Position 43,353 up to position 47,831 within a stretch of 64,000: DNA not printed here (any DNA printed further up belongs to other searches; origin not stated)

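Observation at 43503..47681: Two large sensors whose output is a PP2C/SpoIIE phosphatase rather than a histidine kinase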

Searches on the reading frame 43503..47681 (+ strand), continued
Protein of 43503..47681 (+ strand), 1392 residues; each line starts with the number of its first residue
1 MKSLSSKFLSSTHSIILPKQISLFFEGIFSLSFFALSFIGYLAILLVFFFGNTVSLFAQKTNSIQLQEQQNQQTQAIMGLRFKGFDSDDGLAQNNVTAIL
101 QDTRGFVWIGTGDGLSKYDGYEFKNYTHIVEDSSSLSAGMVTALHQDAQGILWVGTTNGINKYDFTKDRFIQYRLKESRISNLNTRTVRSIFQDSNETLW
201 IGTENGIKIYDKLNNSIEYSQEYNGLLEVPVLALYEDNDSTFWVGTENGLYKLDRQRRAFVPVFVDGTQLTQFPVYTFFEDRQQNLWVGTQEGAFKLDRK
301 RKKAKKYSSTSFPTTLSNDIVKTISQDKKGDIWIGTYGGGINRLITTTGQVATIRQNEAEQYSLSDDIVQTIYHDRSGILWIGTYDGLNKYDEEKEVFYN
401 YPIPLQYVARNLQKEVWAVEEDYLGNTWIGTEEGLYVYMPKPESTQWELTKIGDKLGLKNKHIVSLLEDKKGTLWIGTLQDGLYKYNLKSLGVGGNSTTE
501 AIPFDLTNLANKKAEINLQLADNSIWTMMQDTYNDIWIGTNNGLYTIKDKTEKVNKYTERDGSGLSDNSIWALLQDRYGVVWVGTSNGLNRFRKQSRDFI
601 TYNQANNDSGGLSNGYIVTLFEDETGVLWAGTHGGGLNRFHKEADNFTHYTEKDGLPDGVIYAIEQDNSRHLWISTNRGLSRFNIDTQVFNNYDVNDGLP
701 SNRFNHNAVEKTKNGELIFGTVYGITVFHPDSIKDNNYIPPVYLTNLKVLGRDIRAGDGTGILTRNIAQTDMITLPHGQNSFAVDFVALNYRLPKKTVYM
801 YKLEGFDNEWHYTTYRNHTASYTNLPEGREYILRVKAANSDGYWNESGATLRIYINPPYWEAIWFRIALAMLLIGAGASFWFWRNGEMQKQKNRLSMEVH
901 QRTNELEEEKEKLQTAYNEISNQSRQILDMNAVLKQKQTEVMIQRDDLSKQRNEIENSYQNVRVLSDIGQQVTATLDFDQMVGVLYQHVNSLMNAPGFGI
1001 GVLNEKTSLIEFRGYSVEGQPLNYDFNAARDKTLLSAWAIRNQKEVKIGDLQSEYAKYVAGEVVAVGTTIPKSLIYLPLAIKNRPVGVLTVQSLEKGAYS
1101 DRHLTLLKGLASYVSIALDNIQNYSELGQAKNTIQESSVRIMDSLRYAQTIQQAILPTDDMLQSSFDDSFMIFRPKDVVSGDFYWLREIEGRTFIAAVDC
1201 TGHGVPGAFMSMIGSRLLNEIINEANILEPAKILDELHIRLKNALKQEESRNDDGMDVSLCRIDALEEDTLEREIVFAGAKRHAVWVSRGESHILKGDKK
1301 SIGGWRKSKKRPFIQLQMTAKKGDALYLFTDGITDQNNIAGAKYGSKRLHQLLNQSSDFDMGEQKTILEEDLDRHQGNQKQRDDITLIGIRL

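Call 43: find_related_loci(query=A2, collection=genome_contigs, flank=10000)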
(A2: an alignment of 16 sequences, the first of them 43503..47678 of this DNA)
Query A2 (1392 aa) in genome_contigs; peptide patterns used: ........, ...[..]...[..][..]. (x = any residue, [..] = any of these).
600 stretches matched a pattern (row limit reached: there are more); 598 encode a relative of the query (tblastn E <= 1e-3); the best 80 are kept; 80 distinct loci.
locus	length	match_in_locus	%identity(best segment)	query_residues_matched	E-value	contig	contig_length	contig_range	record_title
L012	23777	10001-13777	35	136-1392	0e+0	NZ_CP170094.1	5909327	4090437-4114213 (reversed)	Bernardetia sp. OM2101 chromosome, complete genome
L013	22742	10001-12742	33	80-992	3e-148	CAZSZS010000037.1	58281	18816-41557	MAG TPA_asm: uncultured Eubacteriales bacterium isolate SRP185410_co1_466 genome assembly, contig: k141_2229504, whole g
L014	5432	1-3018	32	81-1153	1e-150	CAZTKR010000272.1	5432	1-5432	MAG TPA_asm: uncultured bacterium isolate binchicken_co334_18 genome assembly, contig: NODE_30429_length_5432_cov_4.8285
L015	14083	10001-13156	31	81-1134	1e-144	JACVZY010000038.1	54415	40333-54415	MAG: Ignavibacteria bacterium isolate Clear-D13 NODE_257_length_54415_cov_8.389404, whole genome shotgun sequence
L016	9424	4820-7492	33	42-945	9e-138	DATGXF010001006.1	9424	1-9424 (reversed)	MAG TPA_asm: Candidatus Deferrimicrobium sp. isolate SMAG_U10602 k141_339701, whole genome shotgun sequence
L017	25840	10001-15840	34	81-1391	8e-134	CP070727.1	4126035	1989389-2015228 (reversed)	MAG: bacterium isolate bin44 chromosome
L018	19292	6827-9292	34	76-911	3e-133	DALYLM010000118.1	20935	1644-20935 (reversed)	MAG TPA_asm: Coleofasciculaceae cyanobacterium CTOTU46674 NODE_236_length_20935_cov_26.995833, whole genome shotgun sequ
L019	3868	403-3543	35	90-1391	1e-137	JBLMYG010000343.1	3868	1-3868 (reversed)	MAG: Acidithiobacillales bacterium isolate MAG235 PRJNA957066_bin18_renamed_342, whole genome shotgun sequence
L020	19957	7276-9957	33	17-942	4e-132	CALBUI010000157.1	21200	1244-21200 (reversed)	MAG: uncultured Anaerolineales bacterium isolate N4_Bin_METABAT__171_1 genome assembly, contig: c_000005667016, whole ge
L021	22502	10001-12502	33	80-908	4e-132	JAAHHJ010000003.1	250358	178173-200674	MAG: Symploca sp. SIO3C6 3C6_NODE_3, whole genome shotgun sequence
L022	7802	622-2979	35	80-866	2e-130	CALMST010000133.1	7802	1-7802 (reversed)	MAG TPA_asm: uncultured Ignavibacteria bacterium isolate SRR2107183_bin.48_CONCOCT_v1.1_MAG genome assembly, contig: ERZ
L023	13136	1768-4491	32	8-912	3e-130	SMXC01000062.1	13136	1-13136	MAG: Caldithrix sp. isolate N075bin58 k141_368774, whole genome shotgun sequence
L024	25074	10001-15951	32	80-936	4e-129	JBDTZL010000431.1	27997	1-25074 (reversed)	MAG: Ginsengibacter sp. isolate cluster4_bin.165 NODE_2457_length_27997_cov_12.912891, whole genome shotgun sequence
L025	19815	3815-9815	32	80-941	9e-129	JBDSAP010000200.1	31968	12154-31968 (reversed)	MAG: Ferruginibacter sp. isolate cluster1_bin.112 k127_2492925, whole genome shotgun sequence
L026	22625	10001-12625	32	80-958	1e-127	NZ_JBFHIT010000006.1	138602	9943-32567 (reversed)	MAG: Mangrovibacterium sp. isolate Mix_sand07.2021.05.G.46 k141_29263_length_138602_cov_25.1068, whole genome shotgun se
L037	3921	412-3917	32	41-1392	7e-124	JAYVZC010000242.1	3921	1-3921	MAG: Bacteroidota bacterium isolate GL88_DN_metabinner_4 GL88_DN_metabinner_4_241, whole genome shotgun sequence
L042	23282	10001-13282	31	80-1392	6e-117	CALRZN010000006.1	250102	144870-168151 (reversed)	MAG: Chitinophaga pinensis isolate JJ-MAA6-279-6-m2-bin102 genome assembly, contig: JJ-MAA6-279-C11, whole genome shotgu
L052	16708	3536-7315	37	374-1384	2e-112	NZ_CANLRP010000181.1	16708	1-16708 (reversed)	Uncultured Microscilla sp. isolate N.fasta NODE_181, whole genome shotgun sequence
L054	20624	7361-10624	32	42-1390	8e-112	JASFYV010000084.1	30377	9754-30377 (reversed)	MAG: Candidatus Marithrix sp. isolate MAY_MAG_00008 ALL_000000001035, whole genome shotgun sequence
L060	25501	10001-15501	32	136-1388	7e-107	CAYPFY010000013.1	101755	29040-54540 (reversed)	MAG TPA_asm: uncultured Chlorobiaceae bacterium isolate binchicken_co185_251 genome assembly, contig: NODE_260_length_10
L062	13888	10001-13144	30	82-1391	5e-105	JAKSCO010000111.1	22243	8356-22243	MAG: Bacteroidales bacterium isolate MAG.294 k141_1903405, whole genome shotgun sequence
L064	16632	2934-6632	26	33-1392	2e-104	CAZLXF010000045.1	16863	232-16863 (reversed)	MAG TPA_asm: uncultured Rikenellaceae bacterium isolate binchicken_co42_501 genome assembly, contig: NODE_4684_length_16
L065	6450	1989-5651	26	54-1392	1e-104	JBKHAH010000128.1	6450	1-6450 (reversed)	MAG: Bacteroidales bacterium isolate D1M01_13 NODE_19296_length_6450_cov_20.550899, whole genome shotgun sequence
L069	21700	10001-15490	29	81-1392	2e-103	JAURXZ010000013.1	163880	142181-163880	MAG: Bacteroidia bacterium isolate E10_metabat.bin.7 E10_k141_345054, whole genome shotgun sequence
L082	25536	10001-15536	31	183-1391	2e-96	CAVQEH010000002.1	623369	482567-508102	MAG: uncultured Ignavibacteria bacterium isolate MFD02416.bin.1.320 genome assembly, contig: contig_10228, whole genome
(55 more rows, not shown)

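Call 47: search_protein_families(library=pfam, proteins=[L042:14993-15373:+, L042:14408-14965:+, L042:13430-14260:+, L017:16711-17193:+, L017:9331-9762:+, L064:2314-2769:+, L082:13131-13547:+, L082:13559-13906:+, L060:13557-13904:+, L052:2258-2725:+], max_evalue=0.01)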
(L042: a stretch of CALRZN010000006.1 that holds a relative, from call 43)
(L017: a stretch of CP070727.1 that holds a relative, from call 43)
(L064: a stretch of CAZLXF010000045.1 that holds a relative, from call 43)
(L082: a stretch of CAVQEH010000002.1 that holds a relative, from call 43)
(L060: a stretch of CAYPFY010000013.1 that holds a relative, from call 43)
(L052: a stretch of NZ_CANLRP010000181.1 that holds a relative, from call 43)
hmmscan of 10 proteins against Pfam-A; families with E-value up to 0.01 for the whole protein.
L042:14993-15373:+ (126 aa): 1 family
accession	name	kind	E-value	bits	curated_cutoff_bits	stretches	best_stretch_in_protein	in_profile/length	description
PF09345.15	SiaC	-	2.5e-44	150.2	24.5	1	6-123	1-119/120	SiaC family regulatory phosphoprotein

L042:14408-14965:+ (185 aa): 2 families
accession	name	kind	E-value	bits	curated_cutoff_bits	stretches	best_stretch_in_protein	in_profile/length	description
PF19788.4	DUF6272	-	2.1e-43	147.6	26.6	1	40-177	1-134/134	Family of unknown function (DUF6272)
PF14677.12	FANCI_S3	-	8.5e-05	22.8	25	1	26-70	137-181/216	FANCI solenoid 3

L042:13430-14260:+ (276 aa): 0 families

L017:16711-17193:+ (160 aa): 0 families

L017:9331-9762:+ (143 aa): 0 families

L064:2314-2769:+ (151 aa): 6 families
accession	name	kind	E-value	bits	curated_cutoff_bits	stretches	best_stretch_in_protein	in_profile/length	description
PF02915.23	Rubrerythrin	-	1.1e-15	58.7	22.8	2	9-59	1-53/137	Rubrerythrin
PF13668.12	Ferritin_2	-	0.00083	20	24.7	1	9-136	4-129/138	Ferritin-like domain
PF00210.30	Ferritin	-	0.0013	19.1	24.5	0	3-56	77-133/142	Ferritin-like domain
PF09537.16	DUF2383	-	0.0017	18.9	30.8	0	99-135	10-46/111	Domain of unknown function (DUF2383)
PF22277.2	EncFtn-like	-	0.0046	17.1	27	0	15-53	23-61/85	EncFtn-like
PF09968.15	DUF2202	-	0.0083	16.4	22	0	94-136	4-42/162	Uncharacterized protein domain (DUF2202)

L082:13131-13547:+ (138 aa): 2 families
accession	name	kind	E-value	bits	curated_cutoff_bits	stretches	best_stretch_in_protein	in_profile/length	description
PF13581.12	HATPase_c_2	-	3.4e-19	69.5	27.4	1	23-135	13-127/127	Histidine kinase-like ATPase domain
PF02518.31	HATPase_c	-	5.4e-09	36.9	26.4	1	43-134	7-106/111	Histidine kinase-, DNA gyrase B-, and HSP90-like ATPase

L082:13559-13906:+ (115 aa): 1 family
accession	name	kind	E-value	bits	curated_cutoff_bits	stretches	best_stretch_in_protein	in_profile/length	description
PF01740.26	STAS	-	2.4e-11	43.8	22.6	1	9-110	4-106/106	STAS domain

L060:13557-13904:+ (115 aa): 2 families
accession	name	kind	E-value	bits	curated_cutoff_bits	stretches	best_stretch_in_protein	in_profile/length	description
PF01740.26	STAS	-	2.6e-12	46.9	22.6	1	10-110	5-106/106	STAS domain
PF13466.11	STAS_2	-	0.0006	20.4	29.2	1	35-97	18-79/80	STAS domain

L052:2258-2725:+ (155 aa): 2 families
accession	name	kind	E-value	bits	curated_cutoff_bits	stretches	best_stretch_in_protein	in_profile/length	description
PF12869.13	tRNA_anti-like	-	3.1e-14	53.2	23.5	1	3-130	5-133/146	tRNA_anti-like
PF13567.11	DUF4131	-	0.0054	16.9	31.6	0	6-129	32-130/165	Domain of unknown function (DUF4131)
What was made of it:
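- On SiaA / SiaABCD system: Found next to a Chitinophaga propeller-PP2C (call 47).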

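Call 57: find_encoding_contigs(protein=window:43503-47681:+, flank=2000, max_places=2)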
Protein window:43503-47681:+ (1392 aa): no gene with exactly this product is on record in the collection.

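Call 59: find_related_loci(query=window:43503-47678:+, collection=metagenome_contigs, flank=4000)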
Query window:43503-47678:+ (1392 aa) in metagenome_contigs; peptide patterns used: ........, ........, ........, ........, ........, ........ (x = any residue, [..] = any of these).
91 stretches matched a pattern; 2 encode a relative of the query (tblastn E <= 1e-3); 2 distinct loci.
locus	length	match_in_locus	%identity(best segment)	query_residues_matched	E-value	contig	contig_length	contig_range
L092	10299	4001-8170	89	1-1392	0e+0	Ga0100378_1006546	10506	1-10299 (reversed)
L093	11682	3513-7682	89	1-1392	0e+0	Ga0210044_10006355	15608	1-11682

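Call 68: list_cluster_members(proteins=[P0121, P0122, P0123, P0124, P0126, P0127, P0128, P0130, P0132, P0133])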
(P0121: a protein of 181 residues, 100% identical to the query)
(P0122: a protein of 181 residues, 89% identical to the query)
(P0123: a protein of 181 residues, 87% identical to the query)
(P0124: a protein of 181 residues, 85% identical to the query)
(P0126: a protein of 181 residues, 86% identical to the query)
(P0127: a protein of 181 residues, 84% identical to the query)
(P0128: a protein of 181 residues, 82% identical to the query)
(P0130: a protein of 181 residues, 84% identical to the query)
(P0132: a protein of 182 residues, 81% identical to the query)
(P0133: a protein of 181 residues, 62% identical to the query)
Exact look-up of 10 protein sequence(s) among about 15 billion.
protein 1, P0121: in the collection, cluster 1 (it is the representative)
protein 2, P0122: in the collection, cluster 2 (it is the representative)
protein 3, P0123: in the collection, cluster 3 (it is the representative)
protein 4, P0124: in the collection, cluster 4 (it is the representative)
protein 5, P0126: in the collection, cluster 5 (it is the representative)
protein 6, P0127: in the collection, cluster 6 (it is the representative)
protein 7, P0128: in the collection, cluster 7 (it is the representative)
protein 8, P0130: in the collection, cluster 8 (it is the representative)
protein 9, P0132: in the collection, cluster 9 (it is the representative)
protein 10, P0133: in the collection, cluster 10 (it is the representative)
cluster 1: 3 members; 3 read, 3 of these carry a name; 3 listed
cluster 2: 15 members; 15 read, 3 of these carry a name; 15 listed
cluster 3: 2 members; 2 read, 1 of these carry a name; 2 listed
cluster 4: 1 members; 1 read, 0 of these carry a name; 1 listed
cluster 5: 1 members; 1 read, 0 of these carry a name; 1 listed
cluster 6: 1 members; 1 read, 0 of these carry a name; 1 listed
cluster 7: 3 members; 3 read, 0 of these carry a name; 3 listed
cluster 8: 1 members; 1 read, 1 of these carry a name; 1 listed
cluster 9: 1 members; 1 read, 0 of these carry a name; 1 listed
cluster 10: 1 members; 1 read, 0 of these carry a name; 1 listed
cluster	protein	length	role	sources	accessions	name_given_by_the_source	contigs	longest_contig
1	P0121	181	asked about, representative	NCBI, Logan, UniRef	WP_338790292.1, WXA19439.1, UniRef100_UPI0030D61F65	SiaB family protein kinase [Bernardetia sp. MNP-M8] | SiaB family protein kinase n=1 Tax=Bernardetia sp. MNP-M8 TaxID=3127470 ...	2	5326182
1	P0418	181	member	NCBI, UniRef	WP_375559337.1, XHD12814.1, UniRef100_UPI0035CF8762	SiaB family protein kinase [Bernardetia sp. OM2101] | SiaB family protein kinase n=1 Tax=Bernardetia sp. OM2101 TaxID=3344876 ...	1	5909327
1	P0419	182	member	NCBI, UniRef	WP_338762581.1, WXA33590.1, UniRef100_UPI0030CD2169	SiaB family protein kinase [Bernardetia sp. ABR2-2B] | SiaB family protein kinase n=1 Tax=Bernardetia sp. ABR2-2B TaxID=3127472 ...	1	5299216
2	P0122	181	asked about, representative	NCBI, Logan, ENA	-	-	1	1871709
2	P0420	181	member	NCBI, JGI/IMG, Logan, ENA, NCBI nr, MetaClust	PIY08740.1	MAG: hypothetical protein COZ18_10740 [Flexibacter sp. CG_4_10_14_3_um_filter_32_15] | \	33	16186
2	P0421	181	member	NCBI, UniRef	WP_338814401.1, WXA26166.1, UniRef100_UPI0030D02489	SiaB family protein kinase [Bernardetia sp. Wsw4-3y2] | SiaB family protein kinase n=1 Tax=Bernardetia sp. Wsw4-3y2 TaxID=3127471 ...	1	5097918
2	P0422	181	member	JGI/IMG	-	hypothetical protein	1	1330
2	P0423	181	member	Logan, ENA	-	-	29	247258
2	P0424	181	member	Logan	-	-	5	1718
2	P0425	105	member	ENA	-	-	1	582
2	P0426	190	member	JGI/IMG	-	-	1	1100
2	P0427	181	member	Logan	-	-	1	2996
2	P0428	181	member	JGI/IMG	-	-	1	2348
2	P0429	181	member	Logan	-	-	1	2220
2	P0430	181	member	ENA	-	-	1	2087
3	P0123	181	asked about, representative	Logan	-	-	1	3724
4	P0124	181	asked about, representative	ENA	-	-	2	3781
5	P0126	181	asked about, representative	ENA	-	-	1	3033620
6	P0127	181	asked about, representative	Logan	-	-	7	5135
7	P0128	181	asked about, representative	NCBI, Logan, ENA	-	-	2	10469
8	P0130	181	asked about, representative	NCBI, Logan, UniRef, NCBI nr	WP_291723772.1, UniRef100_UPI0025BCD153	SiaB family protein kinase [Bernardetia sp.] | SiaB family protein kinase n=1 Tax=Bernardetia sp. TaxID=1937974 RepID=UPI0025BCD153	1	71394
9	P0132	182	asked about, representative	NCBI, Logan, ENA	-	-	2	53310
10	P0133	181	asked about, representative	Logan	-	-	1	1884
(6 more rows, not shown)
